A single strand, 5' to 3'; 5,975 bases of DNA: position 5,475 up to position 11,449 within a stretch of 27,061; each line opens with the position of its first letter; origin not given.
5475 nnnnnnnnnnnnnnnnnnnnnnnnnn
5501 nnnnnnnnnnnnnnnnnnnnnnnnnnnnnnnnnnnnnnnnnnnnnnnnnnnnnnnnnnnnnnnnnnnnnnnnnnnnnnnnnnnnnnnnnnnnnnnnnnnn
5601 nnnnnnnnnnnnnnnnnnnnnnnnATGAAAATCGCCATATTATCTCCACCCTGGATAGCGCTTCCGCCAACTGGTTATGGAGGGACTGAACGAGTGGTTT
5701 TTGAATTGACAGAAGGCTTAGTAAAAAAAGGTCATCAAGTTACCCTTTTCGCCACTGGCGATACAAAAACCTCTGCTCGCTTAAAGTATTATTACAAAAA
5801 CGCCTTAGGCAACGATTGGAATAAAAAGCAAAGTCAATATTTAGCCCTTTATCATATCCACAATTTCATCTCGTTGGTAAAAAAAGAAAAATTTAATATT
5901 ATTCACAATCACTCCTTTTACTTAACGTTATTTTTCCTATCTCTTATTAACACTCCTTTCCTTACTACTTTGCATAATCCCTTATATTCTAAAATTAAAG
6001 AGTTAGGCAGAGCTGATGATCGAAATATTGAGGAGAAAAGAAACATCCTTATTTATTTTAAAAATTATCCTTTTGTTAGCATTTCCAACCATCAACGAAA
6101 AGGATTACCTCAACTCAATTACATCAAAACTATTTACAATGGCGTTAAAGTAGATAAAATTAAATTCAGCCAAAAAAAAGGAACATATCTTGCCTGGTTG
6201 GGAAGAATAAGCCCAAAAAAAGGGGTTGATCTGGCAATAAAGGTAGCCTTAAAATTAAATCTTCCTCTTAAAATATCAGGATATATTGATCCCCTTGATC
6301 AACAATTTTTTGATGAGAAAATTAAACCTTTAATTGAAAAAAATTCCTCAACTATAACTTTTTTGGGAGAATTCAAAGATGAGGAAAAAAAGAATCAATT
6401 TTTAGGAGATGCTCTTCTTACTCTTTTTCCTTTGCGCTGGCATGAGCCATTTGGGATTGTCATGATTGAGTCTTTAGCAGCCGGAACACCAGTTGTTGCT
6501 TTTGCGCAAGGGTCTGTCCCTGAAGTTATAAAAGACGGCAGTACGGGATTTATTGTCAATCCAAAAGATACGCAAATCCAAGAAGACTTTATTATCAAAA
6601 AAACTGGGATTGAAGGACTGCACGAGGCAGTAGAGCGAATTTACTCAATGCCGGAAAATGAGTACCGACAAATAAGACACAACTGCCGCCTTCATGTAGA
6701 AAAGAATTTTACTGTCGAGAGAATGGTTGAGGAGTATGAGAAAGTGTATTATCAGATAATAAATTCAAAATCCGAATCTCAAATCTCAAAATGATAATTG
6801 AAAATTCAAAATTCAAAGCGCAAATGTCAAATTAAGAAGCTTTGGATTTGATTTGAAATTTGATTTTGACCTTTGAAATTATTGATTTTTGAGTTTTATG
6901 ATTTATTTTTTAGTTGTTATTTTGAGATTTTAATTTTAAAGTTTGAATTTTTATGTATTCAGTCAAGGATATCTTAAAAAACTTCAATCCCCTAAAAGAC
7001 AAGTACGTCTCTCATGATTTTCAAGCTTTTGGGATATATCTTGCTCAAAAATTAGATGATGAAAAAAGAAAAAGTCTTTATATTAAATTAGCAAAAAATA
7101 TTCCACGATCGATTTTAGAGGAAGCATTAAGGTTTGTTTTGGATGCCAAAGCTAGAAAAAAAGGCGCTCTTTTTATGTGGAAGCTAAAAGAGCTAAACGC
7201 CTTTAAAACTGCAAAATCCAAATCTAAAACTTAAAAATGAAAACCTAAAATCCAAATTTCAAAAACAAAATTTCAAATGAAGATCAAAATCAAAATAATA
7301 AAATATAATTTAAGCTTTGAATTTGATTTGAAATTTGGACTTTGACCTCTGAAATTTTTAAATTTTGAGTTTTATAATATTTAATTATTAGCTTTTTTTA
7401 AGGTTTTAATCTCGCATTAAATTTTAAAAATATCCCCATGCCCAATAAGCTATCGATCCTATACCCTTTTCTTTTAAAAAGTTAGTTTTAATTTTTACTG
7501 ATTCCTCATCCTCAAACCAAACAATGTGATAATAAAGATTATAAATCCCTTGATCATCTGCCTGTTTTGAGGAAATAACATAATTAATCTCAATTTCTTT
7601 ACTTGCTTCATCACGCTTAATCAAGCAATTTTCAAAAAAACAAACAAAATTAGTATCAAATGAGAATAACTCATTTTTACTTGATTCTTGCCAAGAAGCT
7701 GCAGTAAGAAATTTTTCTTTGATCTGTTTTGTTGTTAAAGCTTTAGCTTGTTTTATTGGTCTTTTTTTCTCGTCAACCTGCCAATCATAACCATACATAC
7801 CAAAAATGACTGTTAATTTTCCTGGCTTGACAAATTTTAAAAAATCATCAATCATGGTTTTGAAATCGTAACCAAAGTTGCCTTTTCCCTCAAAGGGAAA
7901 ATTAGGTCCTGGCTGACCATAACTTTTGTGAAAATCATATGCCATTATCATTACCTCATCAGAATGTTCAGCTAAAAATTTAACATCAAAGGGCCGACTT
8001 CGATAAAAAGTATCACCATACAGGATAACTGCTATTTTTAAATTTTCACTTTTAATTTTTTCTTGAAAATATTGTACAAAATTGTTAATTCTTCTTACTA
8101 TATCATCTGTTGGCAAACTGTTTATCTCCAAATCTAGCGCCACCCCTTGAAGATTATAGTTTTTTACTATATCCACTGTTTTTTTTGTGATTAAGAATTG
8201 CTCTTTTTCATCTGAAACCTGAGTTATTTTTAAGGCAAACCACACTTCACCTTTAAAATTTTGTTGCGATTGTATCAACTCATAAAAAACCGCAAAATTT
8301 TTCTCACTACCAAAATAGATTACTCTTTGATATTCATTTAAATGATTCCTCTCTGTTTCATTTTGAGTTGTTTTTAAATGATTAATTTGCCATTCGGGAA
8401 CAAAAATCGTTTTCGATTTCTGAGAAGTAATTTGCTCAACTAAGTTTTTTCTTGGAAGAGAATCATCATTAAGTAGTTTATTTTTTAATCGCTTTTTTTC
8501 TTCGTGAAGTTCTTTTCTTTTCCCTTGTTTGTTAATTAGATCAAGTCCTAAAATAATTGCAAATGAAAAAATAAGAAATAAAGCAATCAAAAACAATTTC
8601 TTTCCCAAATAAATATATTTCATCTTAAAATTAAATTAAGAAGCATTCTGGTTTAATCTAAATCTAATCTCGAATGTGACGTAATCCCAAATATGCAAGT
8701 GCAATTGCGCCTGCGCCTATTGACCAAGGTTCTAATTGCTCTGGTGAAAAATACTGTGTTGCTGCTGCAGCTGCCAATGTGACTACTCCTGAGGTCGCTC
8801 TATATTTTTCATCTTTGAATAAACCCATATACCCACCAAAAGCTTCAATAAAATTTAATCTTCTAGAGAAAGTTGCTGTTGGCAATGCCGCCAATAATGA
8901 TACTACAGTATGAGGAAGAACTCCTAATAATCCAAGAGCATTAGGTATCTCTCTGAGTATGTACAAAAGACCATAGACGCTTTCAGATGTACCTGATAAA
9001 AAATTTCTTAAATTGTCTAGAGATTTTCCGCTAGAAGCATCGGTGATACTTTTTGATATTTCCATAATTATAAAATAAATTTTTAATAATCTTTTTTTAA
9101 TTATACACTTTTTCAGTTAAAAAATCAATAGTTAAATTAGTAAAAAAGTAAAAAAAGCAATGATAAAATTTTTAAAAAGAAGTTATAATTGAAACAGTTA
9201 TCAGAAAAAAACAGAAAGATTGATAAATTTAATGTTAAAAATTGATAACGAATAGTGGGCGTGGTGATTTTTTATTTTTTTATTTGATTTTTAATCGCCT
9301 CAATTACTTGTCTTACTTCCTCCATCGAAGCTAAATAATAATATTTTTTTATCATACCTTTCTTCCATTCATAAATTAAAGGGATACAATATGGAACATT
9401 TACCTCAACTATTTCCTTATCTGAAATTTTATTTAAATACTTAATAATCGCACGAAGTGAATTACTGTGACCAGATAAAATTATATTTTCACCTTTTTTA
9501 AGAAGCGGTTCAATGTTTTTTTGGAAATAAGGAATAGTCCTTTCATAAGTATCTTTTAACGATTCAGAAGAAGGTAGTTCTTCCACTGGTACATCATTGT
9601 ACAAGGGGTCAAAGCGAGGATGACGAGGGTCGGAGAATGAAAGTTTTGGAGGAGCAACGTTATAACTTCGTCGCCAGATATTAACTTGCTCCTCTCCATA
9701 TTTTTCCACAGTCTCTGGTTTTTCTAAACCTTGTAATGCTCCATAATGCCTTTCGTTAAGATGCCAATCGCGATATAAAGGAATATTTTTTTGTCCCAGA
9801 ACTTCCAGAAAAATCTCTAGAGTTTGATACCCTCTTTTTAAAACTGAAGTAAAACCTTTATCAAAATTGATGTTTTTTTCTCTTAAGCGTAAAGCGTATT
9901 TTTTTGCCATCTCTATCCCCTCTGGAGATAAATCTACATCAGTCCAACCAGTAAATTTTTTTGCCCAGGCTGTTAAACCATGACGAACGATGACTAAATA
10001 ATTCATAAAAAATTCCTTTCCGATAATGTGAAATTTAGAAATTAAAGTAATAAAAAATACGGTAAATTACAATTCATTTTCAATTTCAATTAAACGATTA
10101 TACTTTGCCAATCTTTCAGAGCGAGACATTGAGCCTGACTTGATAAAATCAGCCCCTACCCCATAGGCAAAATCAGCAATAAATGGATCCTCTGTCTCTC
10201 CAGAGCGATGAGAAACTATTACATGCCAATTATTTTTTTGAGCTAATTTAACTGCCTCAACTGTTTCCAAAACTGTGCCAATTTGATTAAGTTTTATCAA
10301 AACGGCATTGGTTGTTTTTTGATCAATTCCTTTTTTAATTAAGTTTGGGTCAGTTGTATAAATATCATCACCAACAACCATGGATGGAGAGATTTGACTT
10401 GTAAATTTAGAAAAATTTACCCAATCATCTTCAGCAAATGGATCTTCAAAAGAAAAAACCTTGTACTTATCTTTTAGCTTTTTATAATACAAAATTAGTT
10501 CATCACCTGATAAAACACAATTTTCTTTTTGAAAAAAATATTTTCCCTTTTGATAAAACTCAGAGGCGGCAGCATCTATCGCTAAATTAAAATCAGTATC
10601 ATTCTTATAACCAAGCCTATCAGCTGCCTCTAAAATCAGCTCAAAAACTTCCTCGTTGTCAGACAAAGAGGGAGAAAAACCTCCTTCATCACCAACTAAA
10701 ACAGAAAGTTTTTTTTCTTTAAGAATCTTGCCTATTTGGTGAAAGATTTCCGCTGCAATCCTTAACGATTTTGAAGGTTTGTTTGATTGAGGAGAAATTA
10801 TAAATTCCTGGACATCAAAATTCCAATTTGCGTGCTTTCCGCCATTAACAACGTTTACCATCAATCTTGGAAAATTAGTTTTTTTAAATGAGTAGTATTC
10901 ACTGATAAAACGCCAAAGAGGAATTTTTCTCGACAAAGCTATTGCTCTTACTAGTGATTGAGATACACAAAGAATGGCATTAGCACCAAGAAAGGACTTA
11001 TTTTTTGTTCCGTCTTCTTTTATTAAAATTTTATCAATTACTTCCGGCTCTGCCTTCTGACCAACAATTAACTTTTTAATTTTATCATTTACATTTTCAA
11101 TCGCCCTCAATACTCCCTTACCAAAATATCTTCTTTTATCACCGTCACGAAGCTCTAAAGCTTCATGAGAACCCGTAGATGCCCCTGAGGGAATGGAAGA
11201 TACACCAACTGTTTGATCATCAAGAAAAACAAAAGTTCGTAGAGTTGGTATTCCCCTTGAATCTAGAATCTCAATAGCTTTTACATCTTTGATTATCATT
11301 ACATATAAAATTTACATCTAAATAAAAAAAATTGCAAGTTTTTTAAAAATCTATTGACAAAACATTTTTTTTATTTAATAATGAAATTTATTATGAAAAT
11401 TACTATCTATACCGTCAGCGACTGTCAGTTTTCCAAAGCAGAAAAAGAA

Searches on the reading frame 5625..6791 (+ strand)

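Call 49: search_protein_families(library=pfam, proteins=[window:5625-6791:+], max_evalue=0.001)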
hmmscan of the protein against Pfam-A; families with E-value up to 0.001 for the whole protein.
window:5625-6791:+ (389 aa): 5 families
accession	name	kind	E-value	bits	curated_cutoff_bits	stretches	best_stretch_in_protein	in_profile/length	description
PF00534.26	Glycos_transf_1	-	1e-23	84.2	26.4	1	180-317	9-146/172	Glycosyl transferases group 1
PF13692.12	Glyco_trans_1_4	-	6.7e-18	65.8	27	1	188-317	3-130/142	Glycosyl transferases group 1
PF13439.12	Glyco_transf_4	-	1.9e-16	61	28.5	1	18-177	1-169/170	Glycosyltransferase Family 4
PF13579.12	Glyco_trans_4_4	-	5e-06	27.4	29.7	1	19-119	1-104/158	Glycosyl transferase 4-like domain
PF20706.3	GT4-conflict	-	0.00017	21.2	26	1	190-302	201-320/385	Family 4 Glycosyltransferase in conflict systems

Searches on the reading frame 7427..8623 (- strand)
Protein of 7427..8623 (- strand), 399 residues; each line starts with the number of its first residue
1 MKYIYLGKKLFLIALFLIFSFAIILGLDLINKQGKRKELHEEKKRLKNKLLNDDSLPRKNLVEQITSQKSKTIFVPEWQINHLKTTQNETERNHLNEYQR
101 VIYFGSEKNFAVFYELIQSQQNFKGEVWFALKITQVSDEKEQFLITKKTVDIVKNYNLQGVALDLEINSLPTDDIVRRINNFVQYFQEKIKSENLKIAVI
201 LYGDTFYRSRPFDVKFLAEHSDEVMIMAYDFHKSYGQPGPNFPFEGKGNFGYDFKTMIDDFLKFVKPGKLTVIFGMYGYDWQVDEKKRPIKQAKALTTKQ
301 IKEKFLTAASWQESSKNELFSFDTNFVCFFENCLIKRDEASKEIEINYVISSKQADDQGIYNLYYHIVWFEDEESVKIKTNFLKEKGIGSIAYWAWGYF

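Call 49: search_protein_families(library=pfam, proteins=[window:7427-8623:-], max_evalue=0.001)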
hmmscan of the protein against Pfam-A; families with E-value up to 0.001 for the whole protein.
window:7427-8623:- (399 aa): 1 family
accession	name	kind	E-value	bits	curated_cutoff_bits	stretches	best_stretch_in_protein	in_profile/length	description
PF00704.34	Glyco_hydro_18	-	8.3e-19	68.8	29.6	1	97-396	64-314/317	Glycosyl hydrolases family 18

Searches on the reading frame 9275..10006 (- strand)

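Call 49: search_protein_families(library=pfam, proteins=[window:9275-10006:-], max_evalue=0.001)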
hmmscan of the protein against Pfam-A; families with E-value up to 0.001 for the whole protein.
window:9275-10006:- (244 aa): 1 family
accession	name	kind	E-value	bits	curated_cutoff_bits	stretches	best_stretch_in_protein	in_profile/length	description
PF00300.27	His_Phos_1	-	5e-30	105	21.7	1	4-121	1-115/194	Histidine phosphatase superfamily (branch 1)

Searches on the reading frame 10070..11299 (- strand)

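Call 50: search_protein_families(library=pfam, proteins=[window:10070-11299:-], max_evalue=0.001)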
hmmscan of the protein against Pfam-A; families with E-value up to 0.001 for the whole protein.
window:10070-11299:- (410 aa): 3 families
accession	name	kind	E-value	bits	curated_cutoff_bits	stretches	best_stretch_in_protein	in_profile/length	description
PF00113.28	Enolase_C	-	9.3e-88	294.8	21.5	1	143-410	4-281/296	Enolase, C-terminal TIM barrel domain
PF03952.21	Enolase_N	-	1.6e-44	151.7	35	1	3-132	1-131/131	Enolase, N-terminal domain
PF13378.12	MR_MLE_C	-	0.00025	21.3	29.4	1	260-362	52-152/219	Enolase C-terminal domain-like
